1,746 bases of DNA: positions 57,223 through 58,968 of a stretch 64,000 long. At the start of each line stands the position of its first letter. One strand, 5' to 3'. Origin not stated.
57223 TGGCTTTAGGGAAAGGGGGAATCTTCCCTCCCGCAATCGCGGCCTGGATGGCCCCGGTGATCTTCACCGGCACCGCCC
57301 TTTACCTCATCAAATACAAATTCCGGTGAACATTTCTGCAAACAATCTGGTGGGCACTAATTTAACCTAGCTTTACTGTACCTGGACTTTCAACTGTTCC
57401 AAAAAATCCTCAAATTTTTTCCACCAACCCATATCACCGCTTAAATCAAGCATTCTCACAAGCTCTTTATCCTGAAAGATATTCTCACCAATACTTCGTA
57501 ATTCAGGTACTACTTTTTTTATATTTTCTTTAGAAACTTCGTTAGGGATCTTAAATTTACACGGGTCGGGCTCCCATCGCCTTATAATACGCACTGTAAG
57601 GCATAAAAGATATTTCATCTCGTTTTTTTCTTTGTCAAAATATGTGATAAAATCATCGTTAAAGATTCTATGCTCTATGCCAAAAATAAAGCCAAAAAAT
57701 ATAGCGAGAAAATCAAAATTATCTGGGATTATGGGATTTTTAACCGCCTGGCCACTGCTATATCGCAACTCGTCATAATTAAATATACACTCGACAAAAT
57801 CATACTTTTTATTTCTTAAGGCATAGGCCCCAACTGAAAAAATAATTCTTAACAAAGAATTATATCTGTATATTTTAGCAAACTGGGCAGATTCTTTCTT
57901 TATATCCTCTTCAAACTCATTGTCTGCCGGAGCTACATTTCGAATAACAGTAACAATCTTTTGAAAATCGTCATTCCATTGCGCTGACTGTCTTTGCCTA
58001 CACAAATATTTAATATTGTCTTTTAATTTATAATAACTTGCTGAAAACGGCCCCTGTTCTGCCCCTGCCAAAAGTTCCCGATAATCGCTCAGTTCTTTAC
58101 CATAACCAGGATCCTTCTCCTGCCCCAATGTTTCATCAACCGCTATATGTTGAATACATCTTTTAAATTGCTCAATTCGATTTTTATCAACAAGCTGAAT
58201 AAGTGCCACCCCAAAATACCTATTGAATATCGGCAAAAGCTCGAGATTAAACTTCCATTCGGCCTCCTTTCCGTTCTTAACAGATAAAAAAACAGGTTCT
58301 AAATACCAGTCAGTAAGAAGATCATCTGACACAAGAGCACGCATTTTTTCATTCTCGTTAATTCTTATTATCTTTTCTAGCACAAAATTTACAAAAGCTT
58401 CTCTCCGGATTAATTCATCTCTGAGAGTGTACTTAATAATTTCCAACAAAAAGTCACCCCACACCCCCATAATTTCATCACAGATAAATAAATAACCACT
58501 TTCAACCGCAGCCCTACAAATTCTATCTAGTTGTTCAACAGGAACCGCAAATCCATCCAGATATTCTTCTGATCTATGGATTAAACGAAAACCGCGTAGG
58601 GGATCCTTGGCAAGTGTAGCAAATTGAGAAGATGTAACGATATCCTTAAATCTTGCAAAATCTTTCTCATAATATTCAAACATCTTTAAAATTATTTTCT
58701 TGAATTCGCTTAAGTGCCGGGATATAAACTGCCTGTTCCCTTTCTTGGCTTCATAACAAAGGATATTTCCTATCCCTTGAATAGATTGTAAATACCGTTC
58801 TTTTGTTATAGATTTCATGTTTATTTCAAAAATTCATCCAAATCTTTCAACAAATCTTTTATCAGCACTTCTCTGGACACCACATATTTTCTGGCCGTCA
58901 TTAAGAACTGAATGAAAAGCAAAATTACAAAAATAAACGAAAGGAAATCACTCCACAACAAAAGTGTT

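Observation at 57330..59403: AT-rich two-gene insertion (4-TM protein plus 481-aa protein) in the convergent lptG/alr intergenic gap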

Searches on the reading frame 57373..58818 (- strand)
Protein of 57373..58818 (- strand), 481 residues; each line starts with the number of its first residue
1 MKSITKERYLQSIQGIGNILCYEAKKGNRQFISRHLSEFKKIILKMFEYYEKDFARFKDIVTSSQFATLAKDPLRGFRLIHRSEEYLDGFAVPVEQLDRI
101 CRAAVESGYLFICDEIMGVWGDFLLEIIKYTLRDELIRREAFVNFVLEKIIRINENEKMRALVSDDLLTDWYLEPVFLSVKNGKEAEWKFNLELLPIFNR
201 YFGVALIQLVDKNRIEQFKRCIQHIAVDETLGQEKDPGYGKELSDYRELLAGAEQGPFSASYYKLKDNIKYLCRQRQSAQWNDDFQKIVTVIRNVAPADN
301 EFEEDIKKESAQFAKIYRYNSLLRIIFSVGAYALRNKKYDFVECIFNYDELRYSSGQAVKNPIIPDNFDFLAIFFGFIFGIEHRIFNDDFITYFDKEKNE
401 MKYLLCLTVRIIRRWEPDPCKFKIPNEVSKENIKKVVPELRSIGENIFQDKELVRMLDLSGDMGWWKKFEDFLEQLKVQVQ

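Call 3: search_protein_families(library=pfam, proteins=[window:57373-58818:-], max_evalue=1)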
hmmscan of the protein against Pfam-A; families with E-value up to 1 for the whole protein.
window:57373-58818:- (481 aa): 1 family
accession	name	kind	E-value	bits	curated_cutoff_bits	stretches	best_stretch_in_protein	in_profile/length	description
PF08103.16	Antimicrobial_8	-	0.069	13.7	21.4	1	285-296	6-17/17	Uperin family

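Call 4: search_protein_families(library=padloc, proteins=[window:57373-58818:-], max_evalue=1)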
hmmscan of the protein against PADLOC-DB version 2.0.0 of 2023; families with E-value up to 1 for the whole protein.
window:57373-58818:- (481 aa): 0 families

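Call 6: search_protein_families(library=ncbifam, proteins=[window:57373-58818:-], max_evalue=1)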
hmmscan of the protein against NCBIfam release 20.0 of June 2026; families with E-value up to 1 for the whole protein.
window:57373-58818:- (481 aa): 0 families

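Call 7: search_protein_families(library=phrogs, proteins=[window:57373-58818:-], max_evalue=1)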
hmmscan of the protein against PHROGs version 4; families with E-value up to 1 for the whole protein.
window:57373-58818:- (481 aa): 0 families

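Call 9: find_homologous_proteins(query=window:57373-58818:-, max_evalue=0.01)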
Query window:57373-58818:- (481 aa): 1 proteins with E <= 0.01 among 7372 candidates.
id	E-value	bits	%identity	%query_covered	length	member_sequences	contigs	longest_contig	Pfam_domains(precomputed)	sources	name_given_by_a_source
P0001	0.0e+0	1090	100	100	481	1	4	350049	-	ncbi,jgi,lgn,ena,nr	ncbi:MAG TPA: hypothetical protein PLB05_09910 [Candidatus Omnitrophota bacterium]|nr:hypothetical p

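Call 11: find_encoding_contigs(protein=P0001, flank=10000, max_places=10)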
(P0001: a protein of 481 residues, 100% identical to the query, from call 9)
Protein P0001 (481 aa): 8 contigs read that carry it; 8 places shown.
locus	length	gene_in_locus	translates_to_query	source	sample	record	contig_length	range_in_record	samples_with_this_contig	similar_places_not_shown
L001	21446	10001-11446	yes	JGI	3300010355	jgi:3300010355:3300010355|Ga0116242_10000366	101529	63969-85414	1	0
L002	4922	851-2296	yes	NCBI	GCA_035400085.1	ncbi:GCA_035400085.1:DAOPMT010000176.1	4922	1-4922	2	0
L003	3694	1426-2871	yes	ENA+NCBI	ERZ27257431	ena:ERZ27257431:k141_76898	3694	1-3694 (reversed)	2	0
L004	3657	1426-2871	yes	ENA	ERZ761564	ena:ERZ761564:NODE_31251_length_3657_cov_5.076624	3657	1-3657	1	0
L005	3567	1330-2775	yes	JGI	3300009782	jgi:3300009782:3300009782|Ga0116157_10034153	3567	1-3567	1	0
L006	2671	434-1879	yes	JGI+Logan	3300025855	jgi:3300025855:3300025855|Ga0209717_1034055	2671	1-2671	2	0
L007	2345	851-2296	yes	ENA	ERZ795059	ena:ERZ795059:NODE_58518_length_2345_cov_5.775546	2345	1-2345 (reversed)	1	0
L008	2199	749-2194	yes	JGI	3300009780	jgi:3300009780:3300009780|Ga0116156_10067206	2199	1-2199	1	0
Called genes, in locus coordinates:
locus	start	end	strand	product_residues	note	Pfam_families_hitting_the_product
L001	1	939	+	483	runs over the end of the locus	PF01406:tRNA-synt_1e, PF01921:tRNA-synt_1f (faint), PF09334:tRNA-synt_1g (weak), PF00133:tRNA-synt_1, PF09334:tRNA-synt_1g (weak), PF09190:DALR_2, PF23493:CysS_C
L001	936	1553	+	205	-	PF02223:Thymidylate_kin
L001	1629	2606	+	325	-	PF13177:DNA_pol3_delta2, PF09115:DNApol3-delta_C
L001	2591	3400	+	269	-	PF04468:PSP1, PF28472:PSP1_3rd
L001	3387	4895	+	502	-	PF00133:tRNA-synt_1, PF01406:tRNA-synt_1e, PF09334:tRNA-synt_1g, PF00133:tRNA-synt_1, PF19303:Anticodon_3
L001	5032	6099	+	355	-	PF01008:IF-2B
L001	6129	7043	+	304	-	PF00586:AIRS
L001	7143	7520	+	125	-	PF02367:TsaE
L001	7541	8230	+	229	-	PF00814:TsaD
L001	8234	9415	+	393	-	PF01168:Ala_racemase_N, PF00842:Ala_racemase_C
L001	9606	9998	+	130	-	-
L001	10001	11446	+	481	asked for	-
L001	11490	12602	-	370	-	PF03739:LptF_LptG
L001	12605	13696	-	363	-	PF03739:LptF_LptG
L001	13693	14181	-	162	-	PF14681:UPRTase (weak), PF00156:Pribosyltran (weak)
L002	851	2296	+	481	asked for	-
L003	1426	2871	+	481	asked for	-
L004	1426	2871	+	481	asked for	-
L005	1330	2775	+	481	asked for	-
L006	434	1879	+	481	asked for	-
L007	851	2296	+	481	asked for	-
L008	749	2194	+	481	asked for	-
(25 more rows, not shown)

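Call 20: search_solved_structures(query=window:57373-58818:-, max_evalue=10)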
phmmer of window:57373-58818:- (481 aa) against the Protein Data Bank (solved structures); distinct sequences matched with E-value up to 10: 0.

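Call 25: search_protein_representatives(protein=window:57373-58818:-)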
Query: 481 residues. Proteins with E-value up to 0.001 (for the whole library): 84; up to 1e-10: 29; up to 1e-30: 2. The best 84 are listed.
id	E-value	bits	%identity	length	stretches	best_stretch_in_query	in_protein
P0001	0.0e+00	1089.7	100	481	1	1-481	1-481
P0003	8.5e-39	149.9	51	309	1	6-160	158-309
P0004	4.1e-19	85.0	26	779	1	6-419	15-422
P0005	1.4e-18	83.3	26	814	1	7-412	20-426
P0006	2.7e-18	82.3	26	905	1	8-417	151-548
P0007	1.2e-17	80.2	25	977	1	6-385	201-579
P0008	6.6e-17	77.7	25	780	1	8-415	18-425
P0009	9.6e-17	77.2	23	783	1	8-375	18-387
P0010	2.2e-16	76.0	28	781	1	2-424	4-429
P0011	6.1e-16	74.5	26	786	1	7-413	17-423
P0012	1.3e-15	73.4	25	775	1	6-421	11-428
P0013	3.2e-15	72.2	29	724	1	4-457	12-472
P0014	4.8e-15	71.6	26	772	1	6-375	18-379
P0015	1.4e-14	70.0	24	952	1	7-415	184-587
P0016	3.3e-14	68.9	27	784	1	6-416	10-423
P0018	8.0e-14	67.6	25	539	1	8-376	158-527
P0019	1.5e-13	66.7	24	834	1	4-424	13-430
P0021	6.5e-13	64.6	24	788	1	8-419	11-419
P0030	6.6e-11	58.0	24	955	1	2-430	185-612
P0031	1.3e-10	57.0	25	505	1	9-433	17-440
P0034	4.5e-10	55.2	24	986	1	5-431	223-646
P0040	4.9e-09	51.8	22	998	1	167-462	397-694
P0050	8.8e-08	47.7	25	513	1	4-462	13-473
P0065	3.0e-06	42.6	20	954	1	3-344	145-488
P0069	1.4e-05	40.4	20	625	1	8-459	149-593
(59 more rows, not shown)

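Call 26: search_protein_families(library=pfam, proteins=[P0003, P0004, P0005, P0006, P0007, P0010, P0013, P0015, P0018, P0030], max_evalue=0.01)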
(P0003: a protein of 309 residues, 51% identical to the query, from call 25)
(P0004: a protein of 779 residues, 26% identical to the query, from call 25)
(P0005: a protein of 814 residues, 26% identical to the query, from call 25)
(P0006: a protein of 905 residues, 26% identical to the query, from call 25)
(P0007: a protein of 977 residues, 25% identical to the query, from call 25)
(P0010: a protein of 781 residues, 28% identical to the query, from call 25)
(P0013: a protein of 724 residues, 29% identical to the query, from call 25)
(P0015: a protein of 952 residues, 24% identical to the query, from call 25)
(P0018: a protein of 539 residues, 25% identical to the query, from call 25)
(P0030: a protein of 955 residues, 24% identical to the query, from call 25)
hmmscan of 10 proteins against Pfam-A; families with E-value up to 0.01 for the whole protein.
P0003 (309 aa): 0 families

P0004 (779 aa): 0 families

P0005 (814 aa): 1 family
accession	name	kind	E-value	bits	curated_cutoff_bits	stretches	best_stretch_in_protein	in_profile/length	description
PF07361.16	Cytochrom_B562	-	0.009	17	30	0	13-70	49-101/102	Cytochrome b562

P0006 (905 aa): 0 families

P0007 (977 aa): 0 families

P0010 (781 aa): 0 families

P0013 (724 aa): 0 families

P0015 (952 aa): 0 families

P0018 (539 aa): 0 families

P0030 (955 aa): 0 families

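Call 28: search_protein_families(library=padloc, proteins=[P0004, P0005, P0006, P0007, P0010, P0013, P0015, P0030, P0040, P0019], max_evalue=0.1)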
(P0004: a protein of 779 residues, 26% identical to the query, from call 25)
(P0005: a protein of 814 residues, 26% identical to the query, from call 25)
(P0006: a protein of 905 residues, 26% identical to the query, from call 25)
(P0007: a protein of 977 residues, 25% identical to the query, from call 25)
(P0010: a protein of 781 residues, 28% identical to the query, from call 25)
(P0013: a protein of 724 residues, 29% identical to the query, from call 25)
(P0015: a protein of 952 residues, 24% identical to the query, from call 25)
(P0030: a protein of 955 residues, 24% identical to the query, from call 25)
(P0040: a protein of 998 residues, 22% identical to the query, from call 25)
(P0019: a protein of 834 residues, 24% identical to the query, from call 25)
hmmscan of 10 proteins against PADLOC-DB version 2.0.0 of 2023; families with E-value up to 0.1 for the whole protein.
P0004 (779 aa): 0 families

P0005 (814 aa): 0 families

P0006 (905 aa): 0 families

P0007 (977 aa): 0 families

P0010 (781 aa): 0 families

P0013 (724 aa): 0 families

P0015 (952 aa): 0 families

P0030 (955 aa): 0 families

P0040 (998 aa): 0 families

P0019 (834 aa): 0 families

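Call 29: search_protein_families(library=ncbifam, proteins=[P0004, P0005, P0006, P0007, P0010, P0013, P0015, P0030, P0040, P0019], max_evalue=0.1)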
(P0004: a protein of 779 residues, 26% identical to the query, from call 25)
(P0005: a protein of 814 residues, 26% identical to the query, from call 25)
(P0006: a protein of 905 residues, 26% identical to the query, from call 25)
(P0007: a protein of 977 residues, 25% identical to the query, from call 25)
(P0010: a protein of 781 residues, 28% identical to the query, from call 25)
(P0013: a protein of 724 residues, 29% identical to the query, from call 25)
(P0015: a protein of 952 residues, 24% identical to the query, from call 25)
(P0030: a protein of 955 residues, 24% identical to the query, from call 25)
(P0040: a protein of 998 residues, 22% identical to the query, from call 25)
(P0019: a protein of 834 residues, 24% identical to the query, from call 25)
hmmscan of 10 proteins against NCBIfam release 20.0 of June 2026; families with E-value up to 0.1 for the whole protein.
P0004 (779 aa): 0 families

P0005 (814 aa): 0 families

P0006 (905 aa): 0 families

P0007 (977 aa): 0 families

P0010 (781 aa): 0 families

P0013 (724 aa): 1 family
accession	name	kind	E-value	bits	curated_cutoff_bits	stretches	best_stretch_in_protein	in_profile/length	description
NF033544.1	transpos_IS1249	exception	0.016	14.4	300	1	261-331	186-251/382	IS1249 family transposase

P0015 (952 aa): 0 families

P0030 (955 aa): 0 families

P0040 (998 aa): 0 families

P0019 (834 aa): 0 families

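Call 32: find_homologous_proteins(query=A1, max_evalue=0.00001)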
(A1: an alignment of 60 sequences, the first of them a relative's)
Query A1 (60 sequences) (481 aa, profile of the alignment): 2 proteins with E <= 0.00001 among 8000 candidates.
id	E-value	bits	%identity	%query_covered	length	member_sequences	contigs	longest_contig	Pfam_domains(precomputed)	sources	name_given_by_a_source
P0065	3.1e-183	629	20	71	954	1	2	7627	-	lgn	-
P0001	1.9e-87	312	100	100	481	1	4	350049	-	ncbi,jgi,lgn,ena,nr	ncbi:MAG TPA: hypothetical protein PLB05_09910 [Candidatus Omnitrophota bacterium]|nr:hypothetical p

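Call 33: list_cluster_members(proteins=[P0003, P0004, P0005, P0006, P0007, P0008, P0010, P0013, P0015, P0018])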
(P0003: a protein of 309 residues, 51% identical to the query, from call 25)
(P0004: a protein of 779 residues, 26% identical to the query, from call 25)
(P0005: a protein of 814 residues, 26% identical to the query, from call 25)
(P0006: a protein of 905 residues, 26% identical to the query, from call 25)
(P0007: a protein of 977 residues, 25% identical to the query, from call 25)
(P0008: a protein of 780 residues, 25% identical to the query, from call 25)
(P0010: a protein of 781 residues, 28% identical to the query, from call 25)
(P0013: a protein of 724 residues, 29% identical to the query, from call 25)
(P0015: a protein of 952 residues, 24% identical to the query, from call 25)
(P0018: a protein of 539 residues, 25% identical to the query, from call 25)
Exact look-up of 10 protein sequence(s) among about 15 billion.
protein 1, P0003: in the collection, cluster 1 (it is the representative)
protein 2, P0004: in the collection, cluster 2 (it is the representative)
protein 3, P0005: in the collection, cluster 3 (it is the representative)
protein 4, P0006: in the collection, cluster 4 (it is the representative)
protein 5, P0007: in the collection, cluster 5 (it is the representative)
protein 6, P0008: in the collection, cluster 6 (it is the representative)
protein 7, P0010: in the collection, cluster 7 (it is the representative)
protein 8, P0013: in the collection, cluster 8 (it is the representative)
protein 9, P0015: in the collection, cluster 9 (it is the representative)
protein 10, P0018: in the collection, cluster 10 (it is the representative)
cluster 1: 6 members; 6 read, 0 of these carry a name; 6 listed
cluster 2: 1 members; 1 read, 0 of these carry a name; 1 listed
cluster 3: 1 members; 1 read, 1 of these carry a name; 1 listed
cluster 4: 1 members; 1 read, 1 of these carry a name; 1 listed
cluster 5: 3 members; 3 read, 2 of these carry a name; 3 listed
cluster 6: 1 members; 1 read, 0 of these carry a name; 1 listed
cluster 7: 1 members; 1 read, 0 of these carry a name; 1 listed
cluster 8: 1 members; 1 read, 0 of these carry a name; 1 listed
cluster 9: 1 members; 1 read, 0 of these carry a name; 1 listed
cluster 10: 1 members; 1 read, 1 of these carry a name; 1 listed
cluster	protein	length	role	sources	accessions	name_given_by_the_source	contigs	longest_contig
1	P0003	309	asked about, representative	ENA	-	-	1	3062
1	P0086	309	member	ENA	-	-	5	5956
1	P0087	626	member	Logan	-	-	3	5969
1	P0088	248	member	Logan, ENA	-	-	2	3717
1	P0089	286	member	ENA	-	-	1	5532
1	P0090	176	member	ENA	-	-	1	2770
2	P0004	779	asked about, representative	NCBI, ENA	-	-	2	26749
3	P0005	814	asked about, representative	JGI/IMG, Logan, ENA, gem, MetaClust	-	\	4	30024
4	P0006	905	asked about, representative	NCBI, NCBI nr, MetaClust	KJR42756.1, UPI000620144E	hypothetical protein MCHI_001345 [Candidatus Magnetoovum chiemensis] | status=active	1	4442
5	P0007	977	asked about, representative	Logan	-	-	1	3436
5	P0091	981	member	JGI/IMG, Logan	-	hypothetical protein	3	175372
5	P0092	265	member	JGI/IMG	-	hypothetical protein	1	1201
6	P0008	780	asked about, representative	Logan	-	-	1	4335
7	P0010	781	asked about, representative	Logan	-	-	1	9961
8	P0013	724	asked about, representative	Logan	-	-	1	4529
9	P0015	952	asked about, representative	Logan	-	-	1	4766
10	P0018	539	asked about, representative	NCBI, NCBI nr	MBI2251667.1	MAG: hypothetical protein HYU63_02745, partial [Armatimonadetes bacterium] | hypothetical protein [Armatimonadota bacterium]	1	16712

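Call 34: find_encoding_contigs(protein=P0065, flank=10000)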
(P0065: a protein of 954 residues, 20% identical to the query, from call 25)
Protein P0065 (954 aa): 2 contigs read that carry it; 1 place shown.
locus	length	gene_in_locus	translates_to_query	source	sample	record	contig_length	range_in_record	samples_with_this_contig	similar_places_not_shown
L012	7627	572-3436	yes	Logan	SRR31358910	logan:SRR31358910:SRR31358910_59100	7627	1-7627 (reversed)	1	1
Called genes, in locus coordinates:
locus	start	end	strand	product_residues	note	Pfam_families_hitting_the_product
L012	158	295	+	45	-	-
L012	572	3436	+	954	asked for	-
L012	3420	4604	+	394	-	PF14306:PUA_2, PF01747:ATP-sulfurylase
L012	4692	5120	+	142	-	-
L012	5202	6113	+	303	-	PF00005:ABC_tran, PF13304:AAA_21 (weak)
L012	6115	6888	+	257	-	PF01061:ABC2_membrane, PF12698:ABC2_membrane_3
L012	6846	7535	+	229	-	PF00697:PRAI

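Call 36: find_encoding_contigs(protein=P0087, flank=10000)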
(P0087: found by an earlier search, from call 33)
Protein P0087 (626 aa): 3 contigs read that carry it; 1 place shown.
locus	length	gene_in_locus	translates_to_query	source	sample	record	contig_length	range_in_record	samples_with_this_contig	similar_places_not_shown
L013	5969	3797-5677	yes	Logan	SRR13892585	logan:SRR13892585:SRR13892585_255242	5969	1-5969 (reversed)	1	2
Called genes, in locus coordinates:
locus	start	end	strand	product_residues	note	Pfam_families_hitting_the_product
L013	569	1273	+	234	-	-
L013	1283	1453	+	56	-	-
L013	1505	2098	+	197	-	-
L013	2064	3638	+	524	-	-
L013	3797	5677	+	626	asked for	-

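Call 39: search_protein_families(library=pfam, proteins=[L013:569-1273:+, L013:1505-2098:+, L013:2040-3638:+, L013:1283-1453:+], max_evalue=1)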
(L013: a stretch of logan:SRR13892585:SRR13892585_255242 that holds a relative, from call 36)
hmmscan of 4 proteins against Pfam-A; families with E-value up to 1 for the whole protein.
L013:569-1273:+ (234 aa): 0 families

L013:1505-2098:+ (197 aa): 0 families

L013:2040-3638:+ (532 aa): 0 families

L013:1283-1453:+ (56 aa): 0 families

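Call 40: search_protein_families(library=padloc, proteins=[L013:569-1273:+, L013:1505-2098:+, L013:2040-3638:+, P0087, P0091], max_evalue=1)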
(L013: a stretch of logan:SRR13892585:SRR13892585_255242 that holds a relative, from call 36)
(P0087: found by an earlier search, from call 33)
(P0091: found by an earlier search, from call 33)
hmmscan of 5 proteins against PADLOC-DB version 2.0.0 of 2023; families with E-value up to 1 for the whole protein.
L013:569-1273:+ (234 aa): 0 families

L013:1505-2098:+ (197 aa): 0 families

L013:2040-3638:+ (532 aa): 0 families

P0087 (626 aa): 0 families

P0091 (981 aa): 0 families

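Call 41: find_encoding_contigs(protein=P0091, flank=10000, max_places=2)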
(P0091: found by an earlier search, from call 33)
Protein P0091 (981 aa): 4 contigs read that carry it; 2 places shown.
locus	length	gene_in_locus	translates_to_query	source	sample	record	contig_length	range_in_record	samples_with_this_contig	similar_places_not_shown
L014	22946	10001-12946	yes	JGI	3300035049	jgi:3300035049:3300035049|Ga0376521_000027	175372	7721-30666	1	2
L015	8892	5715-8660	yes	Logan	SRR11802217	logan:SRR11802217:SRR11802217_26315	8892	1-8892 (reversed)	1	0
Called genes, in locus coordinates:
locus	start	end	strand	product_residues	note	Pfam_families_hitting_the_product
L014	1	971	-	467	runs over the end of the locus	PF13685:Fe-ADH_2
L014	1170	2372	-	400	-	-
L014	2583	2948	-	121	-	PF01381:HTH_3 (weak)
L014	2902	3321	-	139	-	PF16538:FlgT_C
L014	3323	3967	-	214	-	-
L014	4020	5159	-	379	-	PF00291:PALP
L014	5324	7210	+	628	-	PF05960:DUF885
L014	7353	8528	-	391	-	PF01676:Metalloenzyme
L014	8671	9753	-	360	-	-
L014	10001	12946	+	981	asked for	-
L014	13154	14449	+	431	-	PF02056:Glyco_hydro_4, PF11975:Glyco_hydro_4C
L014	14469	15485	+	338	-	PF01869:BcrAD_BadFG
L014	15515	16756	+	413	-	PF01041:DegT_DnrJ_EryC1, PF00155:Aminotran_1_2 (weak), PF01212:Beta_elim_lyase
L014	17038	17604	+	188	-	PF13274:SocA_Panacea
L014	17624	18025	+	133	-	-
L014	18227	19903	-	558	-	PF01019:G_glu_transpept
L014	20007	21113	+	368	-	-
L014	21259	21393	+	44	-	-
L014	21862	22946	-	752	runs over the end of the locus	PF01926:MMR_HSR1, PF02421:FeoB_N, PF17910:FeoB_Cyto, PF07670:Gate, PF07664:FeoB_C, PF07670:Gate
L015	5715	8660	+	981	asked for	-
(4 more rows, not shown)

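Call 42: find_encoding_contigs(protein=P0005, flank=10000, max_places=2)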
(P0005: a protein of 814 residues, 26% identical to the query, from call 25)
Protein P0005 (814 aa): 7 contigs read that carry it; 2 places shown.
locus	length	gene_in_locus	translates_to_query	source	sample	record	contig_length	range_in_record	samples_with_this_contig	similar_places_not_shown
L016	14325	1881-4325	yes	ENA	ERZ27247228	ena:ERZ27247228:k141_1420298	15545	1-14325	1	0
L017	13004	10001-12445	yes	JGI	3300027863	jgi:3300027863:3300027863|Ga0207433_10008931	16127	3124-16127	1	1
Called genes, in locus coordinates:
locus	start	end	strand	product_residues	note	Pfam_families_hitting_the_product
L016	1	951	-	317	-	?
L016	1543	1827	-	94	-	-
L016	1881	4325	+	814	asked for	-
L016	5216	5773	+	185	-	-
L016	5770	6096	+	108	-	PF02452:PemK_toxin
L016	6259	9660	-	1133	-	PF13482:RNase_H_2, PF01443:Viral_helicase1 (faint), PF13086:AAA_11, PF13245:AAA_19 (weak), PF13604:AAA_30, PF13087:AAA_12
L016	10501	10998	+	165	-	PF00589:Phage_integrase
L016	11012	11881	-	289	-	PF09520:HinfI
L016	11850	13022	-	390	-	PF01555:N6_N4_Mtase, PF18755:RAMA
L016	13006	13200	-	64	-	-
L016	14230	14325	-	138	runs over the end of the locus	PF05168:HEPN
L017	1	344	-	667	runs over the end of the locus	PF19263:DUF5906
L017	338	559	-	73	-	-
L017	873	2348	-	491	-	PF02195:ParB_N, PF01555:N6_N4_Mtase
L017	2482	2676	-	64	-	-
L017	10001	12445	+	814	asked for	-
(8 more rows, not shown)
